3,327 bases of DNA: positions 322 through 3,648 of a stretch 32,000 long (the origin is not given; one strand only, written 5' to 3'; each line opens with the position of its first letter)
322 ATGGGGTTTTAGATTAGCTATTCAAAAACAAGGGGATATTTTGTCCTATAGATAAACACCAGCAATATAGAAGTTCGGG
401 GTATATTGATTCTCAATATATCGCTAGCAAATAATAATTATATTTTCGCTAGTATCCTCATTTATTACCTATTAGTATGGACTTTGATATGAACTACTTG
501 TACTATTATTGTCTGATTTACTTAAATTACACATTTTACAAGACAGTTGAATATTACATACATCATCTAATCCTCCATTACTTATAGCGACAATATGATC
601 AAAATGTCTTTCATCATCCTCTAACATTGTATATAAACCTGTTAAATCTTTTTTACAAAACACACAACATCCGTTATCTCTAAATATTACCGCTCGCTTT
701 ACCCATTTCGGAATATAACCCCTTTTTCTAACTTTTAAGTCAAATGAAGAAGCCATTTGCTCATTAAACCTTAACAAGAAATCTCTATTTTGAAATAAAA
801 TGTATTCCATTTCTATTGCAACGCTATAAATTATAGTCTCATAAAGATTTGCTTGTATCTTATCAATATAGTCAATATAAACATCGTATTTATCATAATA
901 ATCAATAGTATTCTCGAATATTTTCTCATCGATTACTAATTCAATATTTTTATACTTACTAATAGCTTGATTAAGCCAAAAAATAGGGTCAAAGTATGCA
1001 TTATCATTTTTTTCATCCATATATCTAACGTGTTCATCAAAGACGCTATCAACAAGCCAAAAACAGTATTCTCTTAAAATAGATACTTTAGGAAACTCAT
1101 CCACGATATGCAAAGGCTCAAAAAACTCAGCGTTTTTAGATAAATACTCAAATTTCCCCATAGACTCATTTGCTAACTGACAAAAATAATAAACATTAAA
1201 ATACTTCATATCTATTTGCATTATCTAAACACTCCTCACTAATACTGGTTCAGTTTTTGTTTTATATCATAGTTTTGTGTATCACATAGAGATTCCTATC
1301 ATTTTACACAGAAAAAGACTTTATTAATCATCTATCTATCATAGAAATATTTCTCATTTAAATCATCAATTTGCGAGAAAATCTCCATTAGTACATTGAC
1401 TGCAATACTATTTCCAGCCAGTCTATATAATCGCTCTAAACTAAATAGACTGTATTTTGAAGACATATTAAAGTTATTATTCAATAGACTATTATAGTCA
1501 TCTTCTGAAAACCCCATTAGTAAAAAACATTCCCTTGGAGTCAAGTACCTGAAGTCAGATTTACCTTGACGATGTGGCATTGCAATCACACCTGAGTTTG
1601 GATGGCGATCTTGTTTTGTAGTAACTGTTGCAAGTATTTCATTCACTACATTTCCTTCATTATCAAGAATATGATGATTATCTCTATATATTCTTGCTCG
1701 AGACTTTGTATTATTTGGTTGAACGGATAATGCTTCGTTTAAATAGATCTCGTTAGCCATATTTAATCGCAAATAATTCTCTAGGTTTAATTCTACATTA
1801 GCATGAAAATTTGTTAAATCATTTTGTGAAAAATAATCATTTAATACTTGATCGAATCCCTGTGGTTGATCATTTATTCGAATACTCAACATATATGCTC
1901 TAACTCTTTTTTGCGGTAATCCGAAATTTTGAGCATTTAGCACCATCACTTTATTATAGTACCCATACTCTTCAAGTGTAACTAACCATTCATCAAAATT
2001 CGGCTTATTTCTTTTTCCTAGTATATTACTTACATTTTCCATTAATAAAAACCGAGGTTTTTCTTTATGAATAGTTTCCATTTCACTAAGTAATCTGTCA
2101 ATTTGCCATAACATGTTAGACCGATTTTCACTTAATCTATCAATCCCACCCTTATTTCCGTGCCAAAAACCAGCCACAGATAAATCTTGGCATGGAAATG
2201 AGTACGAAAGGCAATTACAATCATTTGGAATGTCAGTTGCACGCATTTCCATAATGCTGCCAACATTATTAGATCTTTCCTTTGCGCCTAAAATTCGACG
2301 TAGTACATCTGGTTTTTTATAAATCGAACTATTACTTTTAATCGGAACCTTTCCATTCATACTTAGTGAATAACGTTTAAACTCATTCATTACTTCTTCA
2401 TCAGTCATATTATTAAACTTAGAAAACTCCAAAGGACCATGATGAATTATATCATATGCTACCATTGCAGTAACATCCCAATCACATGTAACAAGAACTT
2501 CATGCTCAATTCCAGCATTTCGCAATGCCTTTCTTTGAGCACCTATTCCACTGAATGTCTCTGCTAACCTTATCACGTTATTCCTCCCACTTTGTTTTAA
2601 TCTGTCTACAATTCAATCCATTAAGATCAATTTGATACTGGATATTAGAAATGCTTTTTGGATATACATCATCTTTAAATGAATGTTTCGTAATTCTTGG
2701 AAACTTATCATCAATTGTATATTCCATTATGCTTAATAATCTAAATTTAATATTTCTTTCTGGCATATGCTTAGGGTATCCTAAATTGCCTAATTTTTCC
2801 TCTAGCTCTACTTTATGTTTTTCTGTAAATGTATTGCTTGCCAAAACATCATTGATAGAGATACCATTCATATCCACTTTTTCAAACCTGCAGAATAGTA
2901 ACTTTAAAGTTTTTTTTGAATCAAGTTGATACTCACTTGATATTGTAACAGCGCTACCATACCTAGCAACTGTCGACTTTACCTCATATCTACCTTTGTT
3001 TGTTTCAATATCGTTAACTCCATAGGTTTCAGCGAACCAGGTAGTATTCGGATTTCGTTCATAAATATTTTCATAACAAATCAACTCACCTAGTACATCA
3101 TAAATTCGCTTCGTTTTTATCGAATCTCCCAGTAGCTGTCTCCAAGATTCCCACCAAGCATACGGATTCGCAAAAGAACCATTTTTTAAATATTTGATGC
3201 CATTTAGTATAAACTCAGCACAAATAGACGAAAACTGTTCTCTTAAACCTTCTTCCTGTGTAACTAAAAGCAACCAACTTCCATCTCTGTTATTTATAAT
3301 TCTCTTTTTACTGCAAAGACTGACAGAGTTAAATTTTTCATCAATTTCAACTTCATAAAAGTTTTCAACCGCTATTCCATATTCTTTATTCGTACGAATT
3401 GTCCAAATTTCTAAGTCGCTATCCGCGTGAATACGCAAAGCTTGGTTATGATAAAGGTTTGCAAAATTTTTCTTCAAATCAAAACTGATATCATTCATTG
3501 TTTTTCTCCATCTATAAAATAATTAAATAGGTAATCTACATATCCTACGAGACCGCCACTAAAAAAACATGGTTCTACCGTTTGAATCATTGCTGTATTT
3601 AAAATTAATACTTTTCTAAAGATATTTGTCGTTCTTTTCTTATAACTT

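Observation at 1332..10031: Six-gene translationally coupled operon: Z1/SF2 NTPase, GHKL (MORC-like) ATPase, two unknown proteins, PD-(D/E)XK protein and C5 methyltransferase. Candidate multi-component methylation-linked defence system.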

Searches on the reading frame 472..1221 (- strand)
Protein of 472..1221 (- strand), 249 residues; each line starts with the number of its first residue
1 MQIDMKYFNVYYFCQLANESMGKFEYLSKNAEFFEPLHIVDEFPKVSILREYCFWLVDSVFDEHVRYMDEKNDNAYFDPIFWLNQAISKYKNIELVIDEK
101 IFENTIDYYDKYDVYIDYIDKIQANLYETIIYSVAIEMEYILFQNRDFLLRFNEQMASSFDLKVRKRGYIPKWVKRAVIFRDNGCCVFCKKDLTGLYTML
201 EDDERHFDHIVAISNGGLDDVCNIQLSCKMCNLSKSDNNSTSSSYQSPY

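Call 3: search_protein_families(library=pfam, proteins=[window:472-1221:-], max_evalue=0.1)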
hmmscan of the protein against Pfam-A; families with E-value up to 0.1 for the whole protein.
window:472-1221:- (249 aa): 2 families
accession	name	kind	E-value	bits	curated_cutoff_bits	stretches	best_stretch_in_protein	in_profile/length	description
PF01844.29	HNH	-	3.2e-07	30.8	21.4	1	198-237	11-46/47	HNH endonuclease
PF14279.12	HNH_5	-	8.9e-06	26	27.5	1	186-238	1-46/56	HNH endonuclease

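Call 4: search_protein_families(library=padloc, proteins=[window:472-1221:-], max_evalue=0.1)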
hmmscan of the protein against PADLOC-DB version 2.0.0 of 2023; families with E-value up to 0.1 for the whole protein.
window:472-1221:- (249 aa): 5 families
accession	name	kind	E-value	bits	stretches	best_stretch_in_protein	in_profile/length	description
PDLC00345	PtuB1|PtuB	-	0.00044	17.9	1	170-244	38-110/223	Unknown function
PDLC00337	PtuB1|PtuB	-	0.0008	17.3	1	166-249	39-118/216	Unknown function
PDLC00313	PtuB1|PtuB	-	0.00096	16.7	1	182-243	50-107/240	Unknown function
PDLC00354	PtuB1|PtuB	-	0.0011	16.6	1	174-234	39-97/204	Unknown function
PDLC03478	REase_II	-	0.0017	16.1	1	165-237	91-160/219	Type II restriction enzyme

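Call 5: search_protein_families(library=ncbifam, proteins=[window:472-1221:-], max_evalue=0.1)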
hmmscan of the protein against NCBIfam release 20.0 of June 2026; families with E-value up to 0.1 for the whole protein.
window:472-1221:- (249 aa): 2 families
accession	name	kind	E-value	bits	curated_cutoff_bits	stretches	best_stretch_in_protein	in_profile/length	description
NF040563.1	guided_IscB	equivalog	1.3e-06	27.8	175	1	173-241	182-241/314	RNA-guided endonuclease IscB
NF049971.1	CRISPR_Cas9d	exception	0.0024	16.5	375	1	180-237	542-595/986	type II CRISPR RNA-guided endonuclease Cas9d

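Call 90: find_encoding_contigs(protein=window:472-1221:-, flank=10000, max_places=3)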
Protein window:472-1221:- (249 aa): no gene with exactly this product is on record in the collection.

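Call 91: search_protein_families(library=phrogs, proteins=[window:472-1221:-], max_evalue=0.01)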
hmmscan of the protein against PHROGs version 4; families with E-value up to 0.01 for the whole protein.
window:472-1221:- (249 aa): 22 families
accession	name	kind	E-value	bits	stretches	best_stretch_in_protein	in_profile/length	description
phrog_2118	-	DNA, RNA and nucleotide metabolism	1.7e-12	48.5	1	163-236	156-222/301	HNH endonuclease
phrog_589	-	DNA, RNA and nucleotide metabolism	7.8e-12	46.3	1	165-239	73-142/179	HNH endonuclease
phrog_6050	-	DNA, RNA and nucleotide metabolism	1.8e-10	41.2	1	166-241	294-363/402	HNH endonuclease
phrog_1035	-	DNA, RNA and nucleotide metabolism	2.3e-10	41.8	1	163-238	134-213/271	endonuclease VII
phrog_8660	-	DNA, RNA and nucleotide metabolism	2.1e-09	38.8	1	165-240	106-181/196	HNH endonuclease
phrog_7785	-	DNA, RNA and nucleotide metabolism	2.5e-09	38.3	1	153-238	37-114/147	HNH endonuclease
phrog_144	-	DNA, RNA and nucleotide metabolism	2.9e-08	34.6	1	165-241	64-138/175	HNH endonuclease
phrog_2214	-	DNA, RNA and nucleotide metabolism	4e-08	33.8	1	172-240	182-241/429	HNH endonuclease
phrog_5718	-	DNA, RNA and nucleotide metabolism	5.9e-08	33.1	1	173-243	118-181/394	HNH endonuclease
phrog_338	-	DNA, RNA and nucleotide metabolism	7.6e-08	33.1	1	176-241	202-265/340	HNH endonuclease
phrog_16726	-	DNA, RNA and nucleotide metabolism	2.2e-07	31.9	1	171-239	81-144/308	HNH endonuclease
phrog_333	-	DNA, RNA and nucleotide metabolism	1.1e-06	29.8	1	170-241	21-84/138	HNH endonuclease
phrog_16986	-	unknown function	1.2e-06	29.2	1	167-239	4-69/248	-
phrog_11604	-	DNA, RNA and nucleotide metabolism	8.6e-06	26.4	1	171-240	63-133/160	HNH endonuclease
phrog_9645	-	DNA, RNA and nucleotide metabolism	2.8e-05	24.9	1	181-239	19-73/168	HNH endonuclease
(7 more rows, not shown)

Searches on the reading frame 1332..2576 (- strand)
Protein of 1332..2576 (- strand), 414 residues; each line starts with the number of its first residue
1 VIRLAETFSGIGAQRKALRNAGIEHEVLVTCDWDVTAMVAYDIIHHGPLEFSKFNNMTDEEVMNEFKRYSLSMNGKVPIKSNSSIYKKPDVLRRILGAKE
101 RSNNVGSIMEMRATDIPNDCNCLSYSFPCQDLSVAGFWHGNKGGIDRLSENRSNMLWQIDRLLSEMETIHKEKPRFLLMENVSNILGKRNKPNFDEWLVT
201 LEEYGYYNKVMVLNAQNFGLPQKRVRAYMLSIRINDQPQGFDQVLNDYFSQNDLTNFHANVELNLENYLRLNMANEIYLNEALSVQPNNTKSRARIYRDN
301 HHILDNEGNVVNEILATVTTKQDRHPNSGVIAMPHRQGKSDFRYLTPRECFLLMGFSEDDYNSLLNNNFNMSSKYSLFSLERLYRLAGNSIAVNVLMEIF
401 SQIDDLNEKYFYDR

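Call 3: search_protein_families(library=pfam, proteins=[window:1332-2576:-], max_evalue=0.1)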
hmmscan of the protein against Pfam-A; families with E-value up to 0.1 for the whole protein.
window:1332-2576:- (414 aa): 1 family
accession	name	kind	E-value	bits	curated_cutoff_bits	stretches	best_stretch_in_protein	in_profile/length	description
PF00145.23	DNA_methylase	-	2.4e-47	162.4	22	2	101-403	43-322/324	C-5 cytosine-specific DNA methylase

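Call 4: search_protein_families(library=padloc, proteins=[window:1332-2576:-], max_evalue=0.1)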
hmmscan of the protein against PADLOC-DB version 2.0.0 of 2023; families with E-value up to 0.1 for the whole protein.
window:1332-2576:- (414 aa): 52 families (the best 25 are shown)
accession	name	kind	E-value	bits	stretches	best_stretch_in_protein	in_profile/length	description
PDLC03728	oMTase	-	2e-46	156.8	1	2-408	11-393/395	orphan methyltransferase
PDLC03388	MTase_II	-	2.6e-45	153.1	1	1-402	1-355/360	Type II methyltransferase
PDLC03272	MTase_II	-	2.9e-42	143.2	2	102-403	119-386/407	Type II methyltransferase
PDLC03378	MTase_II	-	6e-28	96.1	1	105-411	51-334/344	Type II methyltransferase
PDLC03734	oMTase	-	2.5e-25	87.4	3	101-234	51-170/444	orphan methyltransferase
PDLC00028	DruM2|DruM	-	3.1e-21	73.6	1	105-269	53-208/397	DNA cytosine methylase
PDLC00026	DruM2|DruM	-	1.1e-19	69.1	1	106-236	55-171/336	DNA cytosine methylase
PDLC03361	MTase_II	-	2.4e-19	67.5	1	109-404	156-434/455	Type II methyltransferase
PDLC03324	MTase_II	-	4.8e-18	63.2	1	103-254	51-188/408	Type II methyltransferase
PDLC03243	MTase_II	-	6.8e-18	62.8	1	98-245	52-187/377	Type II methyltransferase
PDLC03286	MTase_II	-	2.2e-17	61.5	2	123-230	71-166/185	Type II methyltransferase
PDLC03234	MTase_II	-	4.8e-17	60.3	1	127-250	80-191/375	Type II methyltransferase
PDLC02653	DrmMII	-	7.4e-17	59.3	1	102-232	48-173/333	DrmMII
PDLC03329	MTase_II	-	1.6e-15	55.2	1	105-253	64-200/407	Type II methyltransferase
PDLC03217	MTase_II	-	1e-14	51.9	1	101-233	67-185/703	Type II methyltransferase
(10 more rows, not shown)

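Call 5: search_protein_families(library=ncbifam, proteins=[window:1332-2576:-], max_evalue=0.1)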
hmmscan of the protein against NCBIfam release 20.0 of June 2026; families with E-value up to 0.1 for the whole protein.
window:1332-2576:- (414 aa): 3 families
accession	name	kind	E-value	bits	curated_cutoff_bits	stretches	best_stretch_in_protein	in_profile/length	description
TIGR00675.1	dcm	superfamily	4.1e-40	138.4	100.65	2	104-403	46-329/329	DNA (cytosine-5-)-methyltransferase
NF045953.1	DCM_methyl_Nterm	subfamily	4.2e-14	53.1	93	1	2-93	3-96/107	DNA (cytosine-5-)-methyltransferase N-terminal subunit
NF007772.0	PRK10458.1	subfamily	2.3e-09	36.3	710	2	113-217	164-272/472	DNA cytosine methylase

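Call 68: search_solved_structures(query=window:1332-2576:-, max_evalue=0.001)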
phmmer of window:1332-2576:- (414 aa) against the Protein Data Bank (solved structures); distinct sequences matched with E-value up to 0.001: 18.
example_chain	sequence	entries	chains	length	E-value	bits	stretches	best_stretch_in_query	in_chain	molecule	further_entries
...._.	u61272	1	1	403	4.1e-42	148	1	2-408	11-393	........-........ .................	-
8c56_A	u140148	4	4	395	4.5e-42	147.9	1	2-408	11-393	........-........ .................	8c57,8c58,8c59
10mh_A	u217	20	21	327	8.4e-13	51.5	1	106-241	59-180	PROTEIN (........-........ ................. HHAI) | HaeIII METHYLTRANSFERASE | Modification methylase HhaI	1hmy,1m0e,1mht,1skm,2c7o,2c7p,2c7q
1svu_A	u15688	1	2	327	8.5e-13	51.5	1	106-241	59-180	Modification methylase HhaI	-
1fjx_A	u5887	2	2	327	8.5e-13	51.5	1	106-241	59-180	HHAI DNA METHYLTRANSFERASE | MODIFICATION METHYLASE HHAI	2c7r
2i9k_A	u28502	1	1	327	1.1e-12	51.1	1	106-241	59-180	Modification methylase HhaI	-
2uyh_A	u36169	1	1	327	1.5e-12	50.7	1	106-241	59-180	MODIFICATION METHYLASE HHAI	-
2zcj_A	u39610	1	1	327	2.2e-12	50.1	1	106-241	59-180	Modification methylase HhaI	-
2uz4_A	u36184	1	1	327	4.4e-12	49.1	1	106-241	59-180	MODIFICATION METHYLASE HHAI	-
2uyc_A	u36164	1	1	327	4.4e-12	49.1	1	106-241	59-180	MODIFICATION METHYLASE HHAI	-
2z6q_A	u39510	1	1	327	5.5e-12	48.8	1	106-241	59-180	Modification methylase HhaI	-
2z6u_A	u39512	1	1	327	5.6e-12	48.8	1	106-241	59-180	Modification methylase HhaI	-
2z6a_A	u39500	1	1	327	1.4e-11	47.5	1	106-241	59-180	Modification methylase HhaI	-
1dct_A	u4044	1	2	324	1.7e-07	34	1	110-233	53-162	PROTEIN (MODIFICATION METHYLASE HAEIII)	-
3ubt_Y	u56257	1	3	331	4.2e-07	32.7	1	148-233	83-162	Modification methylase HaeIII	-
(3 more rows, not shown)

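Call 69: search_solved_structures(query=window:1332-2576:-, max_evalue=1e-30, show_alignments=1)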
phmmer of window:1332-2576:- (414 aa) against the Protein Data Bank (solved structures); distinct sequences matched with E-value up to 1e-30: 2.
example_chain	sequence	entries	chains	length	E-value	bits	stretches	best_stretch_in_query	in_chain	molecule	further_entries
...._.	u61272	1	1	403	4.1e-42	148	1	2-408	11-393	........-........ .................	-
8c56_A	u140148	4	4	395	4.5e-42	147.9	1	2-408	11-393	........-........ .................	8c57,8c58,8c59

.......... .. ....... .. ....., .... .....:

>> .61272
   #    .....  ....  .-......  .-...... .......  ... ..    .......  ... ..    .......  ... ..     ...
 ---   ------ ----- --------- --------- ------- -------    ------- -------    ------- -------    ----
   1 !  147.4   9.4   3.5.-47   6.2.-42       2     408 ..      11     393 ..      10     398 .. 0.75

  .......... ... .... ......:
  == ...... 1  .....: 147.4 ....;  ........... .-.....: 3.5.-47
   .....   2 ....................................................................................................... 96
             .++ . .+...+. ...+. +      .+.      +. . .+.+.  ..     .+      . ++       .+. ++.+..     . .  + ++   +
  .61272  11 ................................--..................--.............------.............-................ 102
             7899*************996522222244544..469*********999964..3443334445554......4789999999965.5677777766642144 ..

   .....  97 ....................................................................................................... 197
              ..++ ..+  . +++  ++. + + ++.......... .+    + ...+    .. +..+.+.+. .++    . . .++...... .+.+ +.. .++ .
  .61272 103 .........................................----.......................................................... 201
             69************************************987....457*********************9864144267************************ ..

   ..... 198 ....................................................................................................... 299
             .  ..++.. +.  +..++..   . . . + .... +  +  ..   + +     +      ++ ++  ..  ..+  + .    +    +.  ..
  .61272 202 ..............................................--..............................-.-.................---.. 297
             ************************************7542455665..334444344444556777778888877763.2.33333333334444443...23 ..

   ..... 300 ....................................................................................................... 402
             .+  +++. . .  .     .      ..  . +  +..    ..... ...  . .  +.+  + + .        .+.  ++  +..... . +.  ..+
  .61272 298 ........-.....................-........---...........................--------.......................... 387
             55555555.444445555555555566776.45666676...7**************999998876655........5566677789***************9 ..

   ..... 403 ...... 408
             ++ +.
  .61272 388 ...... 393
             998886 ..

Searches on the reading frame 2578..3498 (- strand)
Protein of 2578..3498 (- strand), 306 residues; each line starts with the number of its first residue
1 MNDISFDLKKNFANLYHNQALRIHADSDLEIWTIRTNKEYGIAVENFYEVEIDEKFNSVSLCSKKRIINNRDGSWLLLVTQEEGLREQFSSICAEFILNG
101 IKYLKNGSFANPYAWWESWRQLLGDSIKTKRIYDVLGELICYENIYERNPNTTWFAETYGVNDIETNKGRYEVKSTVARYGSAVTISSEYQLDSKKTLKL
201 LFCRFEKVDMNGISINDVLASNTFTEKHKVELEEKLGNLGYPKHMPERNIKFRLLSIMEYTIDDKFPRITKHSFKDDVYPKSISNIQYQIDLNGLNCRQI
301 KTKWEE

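Call 3: search_protein_families(library=pfam, proteins=[window:2578-3498:-], max_evalue=0.1)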
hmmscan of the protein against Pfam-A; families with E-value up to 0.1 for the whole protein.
window:2578-3498:- (306 aa): 2 families
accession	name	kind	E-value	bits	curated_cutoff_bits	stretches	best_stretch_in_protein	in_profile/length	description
PF14390.12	DUF4420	-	1.3e-21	77.5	27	1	19-292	18-305/306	Putative PD-(D/E)XK family member, (DUF4420)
PF16300.11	WD40_4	-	0.028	14.7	27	1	267-285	9-27/44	Type of WD40 repeat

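Call 4: search_protein_families(library=padloc, proteins=[window:2578-3498:-], max_evalue=0.1)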
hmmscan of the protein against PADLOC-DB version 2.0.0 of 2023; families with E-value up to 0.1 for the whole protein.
window:2578-3498:- (306 aa): 1 family
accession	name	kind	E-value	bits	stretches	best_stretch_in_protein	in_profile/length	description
PDLC02206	MzaD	-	9.1e-09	33.2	1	134-295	153-320/342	-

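Call 5: search_protein_families(library=ncbifam, proteins=[window:2578-3498:-], max_evalue=0.1)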
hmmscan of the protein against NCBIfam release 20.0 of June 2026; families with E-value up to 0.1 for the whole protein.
window:2578-3498:- (306 aa): 1 family
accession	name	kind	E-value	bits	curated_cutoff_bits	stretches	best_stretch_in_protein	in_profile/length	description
NF041934.1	MzaD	equivalog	2e-15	56.8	420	1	66-301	70-317/326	MZA anti-phage system associated PD-(D/E)XK motif protein MzaD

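Call 67: search_solved_structures(query=window:2578-3498:-, max_evalue=1)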
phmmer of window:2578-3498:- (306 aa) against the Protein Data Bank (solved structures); distinct sequences matched with E-value up to 1: 0.

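Call 91: search_protein_families(library=phrogs, proteins=[window:2578-3498:-], max_evalue=0.01)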
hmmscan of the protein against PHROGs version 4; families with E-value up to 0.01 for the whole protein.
window:2578-3498:- (306 aa): 0 families

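Call 104: search_solved_structures(query=A6, max_evalue=1)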
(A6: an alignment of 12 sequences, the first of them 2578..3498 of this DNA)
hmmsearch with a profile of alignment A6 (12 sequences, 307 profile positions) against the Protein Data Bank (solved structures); distinct sequences matched with E-value up to 1: 1.
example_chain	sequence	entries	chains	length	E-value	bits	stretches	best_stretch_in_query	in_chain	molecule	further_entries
2axq_A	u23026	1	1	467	0.92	11.9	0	88-132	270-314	Saccharopine dehydrogenase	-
